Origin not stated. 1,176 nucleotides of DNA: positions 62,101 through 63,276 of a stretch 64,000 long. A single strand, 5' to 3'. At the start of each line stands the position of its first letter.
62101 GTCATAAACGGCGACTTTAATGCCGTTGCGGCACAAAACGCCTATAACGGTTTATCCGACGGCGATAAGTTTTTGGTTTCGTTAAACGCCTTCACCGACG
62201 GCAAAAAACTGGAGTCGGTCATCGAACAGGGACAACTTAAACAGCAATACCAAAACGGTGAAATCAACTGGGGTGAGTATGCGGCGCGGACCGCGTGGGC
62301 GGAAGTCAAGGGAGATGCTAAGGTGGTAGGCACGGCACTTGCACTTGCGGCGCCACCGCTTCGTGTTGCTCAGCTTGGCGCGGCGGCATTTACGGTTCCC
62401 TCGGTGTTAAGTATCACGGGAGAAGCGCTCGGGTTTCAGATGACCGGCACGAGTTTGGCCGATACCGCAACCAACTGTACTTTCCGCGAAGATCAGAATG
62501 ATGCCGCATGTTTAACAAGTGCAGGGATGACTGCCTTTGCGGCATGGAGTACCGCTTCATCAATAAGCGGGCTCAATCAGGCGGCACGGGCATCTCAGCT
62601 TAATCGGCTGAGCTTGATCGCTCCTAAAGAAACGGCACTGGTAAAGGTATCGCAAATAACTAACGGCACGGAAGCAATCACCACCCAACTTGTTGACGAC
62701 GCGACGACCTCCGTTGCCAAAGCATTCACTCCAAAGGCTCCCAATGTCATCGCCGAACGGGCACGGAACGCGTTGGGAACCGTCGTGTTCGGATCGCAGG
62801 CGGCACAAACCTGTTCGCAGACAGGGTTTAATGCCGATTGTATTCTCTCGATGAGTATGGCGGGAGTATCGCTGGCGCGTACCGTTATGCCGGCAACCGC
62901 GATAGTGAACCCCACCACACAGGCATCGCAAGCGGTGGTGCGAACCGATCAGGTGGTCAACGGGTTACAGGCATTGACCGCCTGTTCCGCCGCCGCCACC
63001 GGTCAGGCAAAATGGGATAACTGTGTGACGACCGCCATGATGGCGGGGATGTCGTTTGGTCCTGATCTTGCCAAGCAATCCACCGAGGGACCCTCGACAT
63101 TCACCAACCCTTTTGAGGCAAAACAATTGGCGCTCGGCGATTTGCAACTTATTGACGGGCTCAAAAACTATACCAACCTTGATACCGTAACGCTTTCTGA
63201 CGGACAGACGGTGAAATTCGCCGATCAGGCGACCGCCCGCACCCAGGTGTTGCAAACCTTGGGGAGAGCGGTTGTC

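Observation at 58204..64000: Giant ORF (over 1,870 codons, still open at the window end) for a secreted modular protein, missing from the supplied ORF track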

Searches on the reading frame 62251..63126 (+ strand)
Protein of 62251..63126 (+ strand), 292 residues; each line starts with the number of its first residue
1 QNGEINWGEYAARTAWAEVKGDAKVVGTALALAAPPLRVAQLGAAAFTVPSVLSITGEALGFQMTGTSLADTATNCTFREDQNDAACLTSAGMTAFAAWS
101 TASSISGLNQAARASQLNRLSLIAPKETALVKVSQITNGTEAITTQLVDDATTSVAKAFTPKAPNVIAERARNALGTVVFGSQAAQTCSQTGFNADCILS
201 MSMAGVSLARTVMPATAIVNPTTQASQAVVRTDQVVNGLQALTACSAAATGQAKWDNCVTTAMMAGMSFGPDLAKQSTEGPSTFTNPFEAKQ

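Call 65: predict_structure(alignment_id=A2)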
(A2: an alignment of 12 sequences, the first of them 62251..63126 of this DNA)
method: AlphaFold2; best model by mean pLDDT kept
length: 292 residues; sequences in the alignment: 12
mean_pLDDT: 61.6   pTM: 0.53
mean pLDDT of the five models: 61.6, 60.5, 58.1, 53.5, 50.4
residues with pLDDT >= 90: 0; 70-90: 105; 50-70: 117; < 50: 70
segments of 3 or more residues with pLDDT < 50: 1-7, 10-14, 118-148, 154-163, 280-292
pLDDT, mean of each block of 10 residues (from residue 1): 46 50 60 62 61 69 75 74 76 75 66 54 37 36 44 48 58 74 79 75 72 58 60 70 76 74 68 55 40 39
secondary structure, 60 per line:
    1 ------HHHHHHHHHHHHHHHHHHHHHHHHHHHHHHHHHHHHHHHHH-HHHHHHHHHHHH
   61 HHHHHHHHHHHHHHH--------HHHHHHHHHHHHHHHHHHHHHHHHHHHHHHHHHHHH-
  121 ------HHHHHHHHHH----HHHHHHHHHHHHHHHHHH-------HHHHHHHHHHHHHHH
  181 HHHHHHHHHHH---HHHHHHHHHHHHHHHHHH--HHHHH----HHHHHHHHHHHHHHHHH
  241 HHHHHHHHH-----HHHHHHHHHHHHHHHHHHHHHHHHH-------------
elements in order: H7-47 H49-75 H84-119 H127-136 H141-158 H166-191 H195-212 H215-219 H224-249 H255-279

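Call 67: fold_search(model_id=the predicted structure, library=pdb)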
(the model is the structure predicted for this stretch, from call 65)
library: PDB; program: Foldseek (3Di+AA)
matches with E <= 10: 752; with E <= 0.001: 0
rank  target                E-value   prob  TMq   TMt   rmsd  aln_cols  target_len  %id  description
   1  7td1_R                2.7e-02  0.91  0.26  0.26  20.4       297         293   12  Lysophosphatidic acid receptor 1-Gi complex bound to LPA, state a (released 2022-02-09)
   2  9ge2_R                2.9e-02  0.96  0.28  0.28  20.3       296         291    8  Structure of GPR55 in complex with G13 and synthetic agonist ML184 (released 2025-03-05)
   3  9m88_A                4.8e-02  0.90  0.26  0.29  17.5       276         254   12  PGS fused GPR3 dimer with antagonist AF64394 (released 2025-09-24)
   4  8jpp_R                5.3e-02  0.92  0.29  0.28  20.4       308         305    9  Cryo-EM structure of succinate receptor bound to succinate acid coupling MiniGsq (released 2024-05-22)
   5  7td2_R                6.5e-02  0.87  0.28  0.28  19.8       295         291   12  Lysophosphatidic acid receptor 1-Gi complex bound to LPA, state a (released 2022-02-09)
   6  9izh_R                6.5e-02  0.82  0.25  0.25  20.7       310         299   12  Cryo-EM structure of LPA1-G13 complex with LPA (released 2025-01-01)
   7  7yk7_R                7.1e-02  0.85  0.28  0.29  19.5       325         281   12  Cryo-EM structure of the DC591053-bound human relaxin family peptide receptor 4 (RXFP4)-Gi complex (released 2023-03-01)
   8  8xor_R                7.7e-02  0.63  0.22  0.22  20.4       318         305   11  Cryo-EM structure of the tethered agonist-bound human PAR1-Gq complex (released 2024-09-18)
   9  8u8f_R                8.7e-02  0.80  0.25  0.27  18.6       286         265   14  GPR3 Orphan G-coupled Protein Receptor in complex with Dominant Negative Gs. (released 2024-03-06)
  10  7sk6_A                9.1e-02  0.82  0.27  0.27  21.0       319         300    7  Cryo-EM structure of human ACKR3 in complex with chemokine N-terminal mutant CXCL12_LRHQ and an intracellular Fab (released 2022-07-27)
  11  9lyc_A                9.1e-02  0.72  0.24  0.26  18.6       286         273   16  Cryo-EM structure of GPR3-G protein-dimer complex (released 2025-04-09)
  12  8ww2_R                9.9e-02  0.69  0.25  0.27  19.4       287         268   15  GPR3/Gs complex (released 2024-02-14)
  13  9lyc_D                1.0e-01  0.69  0.25  0.26  19.5       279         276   15  Cryo-EM structure of GPR3-G protein-dimer complex (released 2025-04-09)
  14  8wu1_R                1.0e-01  0.69  0.24  0.25  18.7       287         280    9  Cryo-EM structure of CB1-beta-arrestin1 complex (released 2024-03-20)
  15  9vj6_R                1.1e-01  0.77  0.27  0.28  20.0       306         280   10  Cryo-EM structure of 5-HT1AR-Gi3 in complex with F-15599 (released 2025-11-12)
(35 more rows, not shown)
